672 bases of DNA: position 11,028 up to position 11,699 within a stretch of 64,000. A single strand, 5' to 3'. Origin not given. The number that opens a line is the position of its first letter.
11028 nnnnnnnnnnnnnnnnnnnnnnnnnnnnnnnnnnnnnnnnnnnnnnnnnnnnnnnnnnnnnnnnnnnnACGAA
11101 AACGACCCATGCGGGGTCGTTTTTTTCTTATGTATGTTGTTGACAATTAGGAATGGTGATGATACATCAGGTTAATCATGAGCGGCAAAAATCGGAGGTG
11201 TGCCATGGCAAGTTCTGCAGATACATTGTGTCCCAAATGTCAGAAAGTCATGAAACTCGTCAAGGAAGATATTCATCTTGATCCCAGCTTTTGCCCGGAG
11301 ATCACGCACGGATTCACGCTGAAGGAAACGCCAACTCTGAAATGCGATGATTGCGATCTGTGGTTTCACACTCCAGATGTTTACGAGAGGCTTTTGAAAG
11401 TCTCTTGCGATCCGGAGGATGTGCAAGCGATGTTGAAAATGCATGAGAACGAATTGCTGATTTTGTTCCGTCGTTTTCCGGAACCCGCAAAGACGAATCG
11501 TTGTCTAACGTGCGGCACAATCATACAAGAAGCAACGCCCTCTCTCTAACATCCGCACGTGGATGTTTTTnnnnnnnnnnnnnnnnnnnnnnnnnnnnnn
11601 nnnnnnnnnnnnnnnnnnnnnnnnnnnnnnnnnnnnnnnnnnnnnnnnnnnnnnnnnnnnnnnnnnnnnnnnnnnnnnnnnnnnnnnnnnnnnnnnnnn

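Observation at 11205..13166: P-loop kinase-like domain fused to a TtuA/NcsA-type PP-loop tRNA-thiolase-like enzyme, next to a zinc-ribbon protein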

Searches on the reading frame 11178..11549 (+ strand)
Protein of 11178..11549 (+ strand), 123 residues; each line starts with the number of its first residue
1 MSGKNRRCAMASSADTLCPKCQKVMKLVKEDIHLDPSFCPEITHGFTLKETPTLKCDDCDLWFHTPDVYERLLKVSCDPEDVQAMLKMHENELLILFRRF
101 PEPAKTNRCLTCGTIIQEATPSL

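Call 3: search_protein_families(library=pfam, proteins=[window:11178-11549:+], max_evalue=0.1)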
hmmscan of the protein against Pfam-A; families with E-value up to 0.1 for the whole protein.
window:11178-11549:+ (123 aa): 5 families
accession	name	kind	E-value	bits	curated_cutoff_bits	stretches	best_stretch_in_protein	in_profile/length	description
PF14122.12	YokU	-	0.0047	17.3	27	1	40-70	22-52/87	YokU-like protein, putative antitoxin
PF17032.10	Zn_ribbon_15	-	0.024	15.9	28.9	1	17-118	2-64/73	zinc-ribbon family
PF00130.28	C1_1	-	0.059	13.7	26.5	0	16-64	12-39/53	Phorbol esters/diacylglycerol binding domain (C1 domain)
PF00628.35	PHD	-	0.071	13.6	24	1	49-65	9-25/47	PHD-finger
PF16984.11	Grp7_allergen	-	0.092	13.2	21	0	23-55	8-40/180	Group 7 allergen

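Call 4: search_protein_families(library=ncbifam, proteins=[window:11178-11549:+], max_evalue=0.1)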
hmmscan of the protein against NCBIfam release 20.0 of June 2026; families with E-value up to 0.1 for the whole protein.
window:11178-11549:+ (123 aa): 1 family
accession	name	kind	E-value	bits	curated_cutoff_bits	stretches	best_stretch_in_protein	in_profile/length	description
NF033497.1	rubre_like_arch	subfamily_domain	0.079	12.7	32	0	109-120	3-14/34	rubrerythrin-like domain-containing protein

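Call 5: search_protein_families(library=padloc, proteins=[window:11178-11549:+], max_evalue=0.1)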
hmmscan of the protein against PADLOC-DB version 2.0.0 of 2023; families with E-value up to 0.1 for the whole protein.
window:11178-11549:+ (123 aa): 0 families
